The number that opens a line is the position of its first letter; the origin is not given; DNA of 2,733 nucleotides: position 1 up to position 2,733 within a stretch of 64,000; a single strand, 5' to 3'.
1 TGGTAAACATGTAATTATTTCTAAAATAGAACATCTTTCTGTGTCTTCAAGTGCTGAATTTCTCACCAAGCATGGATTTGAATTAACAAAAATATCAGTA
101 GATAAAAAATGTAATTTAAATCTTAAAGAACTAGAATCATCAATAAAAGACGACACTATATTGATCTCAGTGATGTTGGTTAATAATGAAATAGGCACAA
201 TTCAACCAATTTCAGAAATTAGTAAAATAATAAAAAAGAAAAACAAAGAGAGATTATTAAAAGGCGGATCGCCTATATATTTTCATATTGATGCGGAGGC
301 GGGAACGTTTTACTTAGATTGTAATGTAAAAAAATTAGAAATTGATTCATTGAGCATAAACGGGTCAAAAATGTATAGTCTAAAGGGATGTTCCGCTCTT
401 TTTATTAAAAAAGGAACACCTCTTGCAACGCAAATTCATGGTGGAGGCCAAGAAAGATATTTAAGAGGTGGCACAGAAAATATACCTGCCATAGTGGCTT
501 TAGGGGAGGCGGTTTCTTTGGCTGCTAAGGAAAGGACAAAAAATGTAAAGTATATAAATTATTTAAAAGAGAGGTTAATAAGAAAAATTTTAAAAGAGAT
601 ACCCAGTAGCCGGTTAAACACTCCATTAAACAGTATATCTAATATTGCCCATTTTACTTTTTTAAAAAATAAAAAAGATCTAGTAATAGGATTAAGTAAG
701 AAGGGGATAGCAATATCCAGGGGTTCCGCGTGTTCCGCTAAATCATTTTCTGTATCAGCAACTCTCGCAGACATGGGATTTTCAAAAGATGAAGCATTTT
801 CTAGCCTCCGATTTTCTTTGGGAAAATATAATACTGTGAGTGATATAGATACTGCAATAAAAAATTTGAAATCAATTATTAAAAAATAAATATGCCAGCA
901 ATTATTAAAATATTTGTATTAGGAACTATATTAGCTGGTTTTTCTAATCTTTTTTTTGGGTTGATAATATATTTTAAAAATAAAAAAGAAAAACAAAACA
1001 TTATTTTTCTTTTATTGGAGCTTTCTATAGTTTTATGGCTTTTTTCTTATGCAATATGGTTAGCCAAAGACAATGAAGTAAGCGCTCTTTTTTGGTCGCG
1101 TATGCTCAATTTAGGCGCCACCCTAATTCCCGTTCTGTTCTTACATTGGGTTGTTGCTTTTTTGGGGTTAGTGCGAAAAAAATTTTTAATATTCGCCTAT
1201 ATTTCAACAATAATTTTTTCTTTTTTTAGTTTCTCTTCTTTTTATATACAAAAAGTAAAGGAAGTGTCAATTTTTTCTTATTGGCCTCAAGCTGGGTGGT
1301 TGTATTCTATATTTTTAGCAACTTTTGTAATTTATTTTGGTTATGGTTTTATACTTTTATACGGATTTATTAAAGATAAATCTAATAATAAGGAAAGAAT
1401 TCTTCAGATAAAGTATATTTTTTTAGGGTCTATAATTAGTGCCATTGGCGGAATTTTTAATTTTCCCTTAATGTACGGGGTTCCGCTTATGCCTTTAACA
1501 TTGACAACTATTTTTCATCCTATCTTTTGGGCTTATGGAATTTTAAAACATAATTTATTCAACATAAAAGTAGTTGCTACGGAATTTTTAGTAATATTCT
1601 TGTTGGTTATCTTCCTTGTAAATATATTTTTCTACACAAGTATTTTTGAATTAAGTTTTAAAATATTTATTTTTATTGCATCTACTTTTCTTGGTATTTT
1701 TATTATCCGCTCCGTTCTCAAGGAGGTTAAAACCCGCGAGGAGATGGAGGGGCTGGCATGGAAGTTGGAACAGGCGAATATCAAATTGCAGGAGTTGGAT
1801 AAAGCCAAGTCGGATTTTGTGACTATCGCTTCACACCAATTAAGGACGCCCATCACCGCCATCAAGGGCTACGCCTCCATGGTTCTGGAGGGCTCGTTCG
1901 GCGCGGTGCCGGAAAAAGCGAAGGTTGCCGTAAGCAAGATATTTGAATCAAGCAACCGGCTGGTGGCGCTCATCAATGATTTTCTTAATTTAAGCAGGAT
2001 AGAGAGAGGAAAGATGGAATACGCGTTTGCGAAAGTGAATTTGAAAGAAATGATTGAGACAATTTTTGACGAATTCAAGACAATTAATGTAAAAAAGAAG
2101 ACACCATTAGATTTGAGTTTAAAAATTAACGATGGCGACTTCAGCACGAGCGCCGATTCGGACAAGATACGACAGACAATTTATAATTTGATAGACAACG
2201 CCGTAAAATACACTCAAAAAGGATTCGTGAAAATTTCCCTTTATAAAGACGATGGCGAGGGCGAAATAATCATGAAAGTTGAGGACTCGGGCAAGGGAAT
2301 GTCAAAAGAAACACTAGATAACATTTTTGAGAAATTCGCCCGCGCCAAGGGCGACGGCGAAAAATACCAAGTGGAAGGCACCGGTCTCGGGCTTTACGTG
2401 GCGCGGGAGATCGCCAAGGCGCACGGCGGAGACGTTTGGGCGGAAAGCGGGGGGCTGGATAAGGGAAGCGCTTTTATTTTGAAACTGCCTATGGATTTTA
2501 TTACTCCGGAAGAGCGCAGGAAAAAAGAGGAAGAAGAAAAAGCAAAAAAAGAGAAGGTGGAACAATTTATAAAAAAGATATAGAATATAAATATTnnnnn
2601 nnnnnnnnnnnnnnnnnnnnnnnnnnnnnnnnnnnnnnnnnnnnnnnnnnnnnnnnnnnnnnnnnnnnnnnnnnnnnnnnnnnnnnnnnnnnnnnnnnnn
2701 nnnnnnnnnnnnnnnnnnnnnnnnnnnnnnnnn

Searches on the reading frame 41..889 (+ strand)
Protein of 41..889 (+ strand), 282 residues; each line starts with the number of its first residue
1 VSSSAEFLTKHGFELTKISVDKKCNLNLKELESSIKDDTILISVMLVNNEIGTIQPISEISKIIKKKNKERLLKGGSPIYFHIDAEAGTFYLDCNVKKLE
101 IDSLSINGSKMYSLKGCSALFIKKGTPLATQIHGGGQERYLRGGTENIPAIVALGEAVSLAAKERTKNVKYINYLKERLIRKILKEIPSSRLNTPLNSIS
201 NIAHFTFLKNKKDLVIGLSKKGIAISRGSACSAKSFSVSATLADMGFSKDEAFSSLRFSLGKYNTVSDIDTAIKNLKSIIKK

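Call 3: search_protein_families(library=pfam, proteins=[window:41-889:+], max_evalue=0.01)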
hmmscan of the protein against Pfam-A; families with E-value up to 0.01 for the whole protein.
window:41-889:+ (282 aa): 1 family
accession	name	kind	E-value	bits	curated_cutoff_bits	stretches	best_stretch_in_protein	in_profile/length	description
PF00266.25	Aminotran_5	-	2.7e-34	119.2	21.5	1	9-270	110-369/371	Aminotransferase class-V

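Call 4: search_protein_families(library=ncbifam, proteins=[window:41-889:+], max_evalue=0.01)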
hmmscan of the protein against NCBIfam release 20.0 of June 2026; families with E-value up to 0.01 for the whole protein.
window:41-889:+ (282 aa): 21 families
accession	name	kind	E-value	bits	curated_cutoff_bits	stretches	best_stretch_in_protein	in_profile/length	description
TIGR03402.1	FeS_nifS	equivalog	3e-71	240.2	530.75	1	3-282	101-372/379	cysteine desulfurase NifS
NF010611.0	PRK14012.1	equivalog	3.9e-58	197.3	548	1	7-282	115-381/406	IscS subfamily cysteine desulfurase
TIGR02006.1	IscS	equivalog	2.3e-55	188.2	643.2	1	7-282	111-377/402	IscS subfamily cysteine desulfurase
TIGR03235.1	DNA_S_dndA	equivalog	1.6e-51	175.7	480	1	5-260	105-353/353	cysteine desulfurase DndA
TIGR03403.1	nifS_epsilon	equivalog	7.5e-44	150.1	587.7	1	3-280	105-373/382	NifS family cysteine desulfurase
NF002806.0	PRK02948.1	subfamily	3.9e-43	147.9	304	1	3-281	103-373/381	IscS subfamily cysteine desulfurase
TIGR01979.1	sufS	subfamily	3.6e-22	78.8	475.1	2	9-125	130-236/403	SufS family cysteine desulfurase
TIGR01977.1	am_tr_V_EF2568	hypoth_equivalog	3.7e-16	59.1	377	1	10-279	109-376/376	cysteine desulfurase family protein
NF041166.1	f2_encap_cargo1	exception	3.1e-14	53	800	1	9-278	357-622/623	family 2A encapsulin nanocompartment cargo protein cysteine desulfurase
NF006791.0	PRK09295.1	equivalog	1.6e-13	50.5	661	2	9-125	135-241/406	cysteine desulfurase SufS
NF040779.1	Sec_lyase_SclA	exception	1.1e-09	37.7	525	1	10-280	108-377/378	selenocysteine lyase SclA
NF008126.0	PRK10874.1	equivalog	3.2e-07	29.8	607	1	13-278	135-394/401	cysteine desulfurase CsdA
TIGR03812.1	tyr_de_CO2_Arch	equivalog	3.6e-06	26.1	299.4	1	13-92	129-198/375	tyrosine decarboxylase MfnA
TIGR01976.1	am_tr_V_VC1184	hypoth_equivalog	1.2e-05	24.8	352.35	1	9-111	128-221/401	cysteine desulfurase-like protein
TIGR03392.1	FeS_syn_CsdA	equivalog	7.3e-05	22.1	493.6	0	15-277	134-390/398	cysteine desulfurase CsdA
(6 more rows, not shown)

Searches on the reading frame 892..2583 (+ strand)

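Call 3: search_protein_families(library=pfam, proteins=[window:892-2583:+], max_evalue=0.01)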
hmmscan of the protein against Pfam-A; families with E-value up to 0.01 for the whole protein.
window:892-2583:+ (563 aa): 4 families
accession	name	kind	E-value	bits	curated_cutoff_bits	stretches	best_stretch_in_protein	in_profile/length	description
PF02518.31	HATPase_c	-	7.9e-27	94.3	26.4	1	422-534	2-109/111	Histidine kinase-, DNA gyrase B-, and HSP90-like ATPase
PF00512.31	HisKA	-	5.8e-18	65.1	26.9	1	305-373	1-66/66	His Kinase A (phospho-acceptor) domain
PF16927.11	HisKA_7TM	-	1.9e-12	48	28.6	1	20-225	8-222/224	N-terminal 7TM region of histidine kinase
PF13589.12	HATPase_c_3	-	0.00026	21.5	25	1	429-504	6-80/137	Histidine kinase-, DNA gyrase B-, and HSP90-like ATPase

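Call 4: search_protein_families(library=ncbifam, proteins=[window:892-2583:+], max_evalue=0.01)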
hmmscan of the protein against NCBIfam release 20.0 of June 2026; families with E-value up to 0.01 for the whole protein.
window:892-2583:+ (563 aa): 75 families (the best 25 are shown)
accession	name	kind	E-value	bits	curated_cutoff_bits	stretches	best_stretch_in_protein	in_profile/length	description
NF046044.1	PnpS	equivalog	2e-52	178.5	400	1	298-533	162-390/390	two-component system histidine kinase PnpS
NF033092.0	HK_WalK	equivalog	1.6e-50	172.3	725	1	283-534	350-594/594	cell wall metabolism sensor histidine kinase WalK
TIGR02966.1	phoR_proteo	equivalog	2.9e-46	158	334.2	1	298-530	106-331/333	phosphate regulon sensor histidine kinase PhoR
NF038297.2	hybrid_HK_HrmK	equivalog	7.3e-45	153.7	725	1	274-555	203-478/607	hybrid histidine kinase/response regulator HrmK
TIGR02956.1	TMAO_torS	equivalog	2e-43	148.7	676.5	1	292-547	450-695/967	TMAO reductase system sensor histidine kinase/response regulator TorS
NF008302.0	PRK11091.1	equivalog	3.9e-41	141.1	838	1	298-551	275-522/779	aerobic respiration two-component sensor histidine kinase ArcB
NF041947.1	LuxQ_Vibrio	equivalog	4.8e-41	140.5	1200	1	298-555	464-717/843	quorum-sensing autoinducer 2 sensor kinase/phosphatase LuxQ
NF047874.1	MASE3_PAS_HK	subfamily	1.8e-40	139.4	560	1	274-557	370-648/655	MASE3 domain-containing sensor histidine kinase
NF033091.0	HK_VanS_ACDEFG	equivalog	5e-39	134.2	400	1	279-520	47-282/293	vancomycin resistance histidine kinase VanS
NF041880.1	EPS_EpsF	equivalog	5.3e-38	130.7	900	1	298-533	266-492/492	response regulator EpsF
NF041735.1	hist_kin_RppB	equivalog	4.9e-37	127.7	400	1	308-533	218-438/438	two-component system sensor histidine kinase RppB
NF040691.1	MtrAB_MtrB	equivalog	5.2e-36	124.7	450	1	286-534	251-492/507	MtrAB system histidine kinase MtrB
NF011874.0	PRK15347.1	equivalog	3.4e-35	121.3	852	1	291-541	383-621/921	two component system sensor kinase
NF033093.1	HK_VicK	exception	6.8e-35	120.6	680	1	303-535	206-436/448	cell wall metabolism sensor histidine kinase VicK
NF008318.0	PRK11107.1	equivalog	3.3e-34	118.1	890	1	281-545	268-529/920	two-component sensor histidine kinase BarA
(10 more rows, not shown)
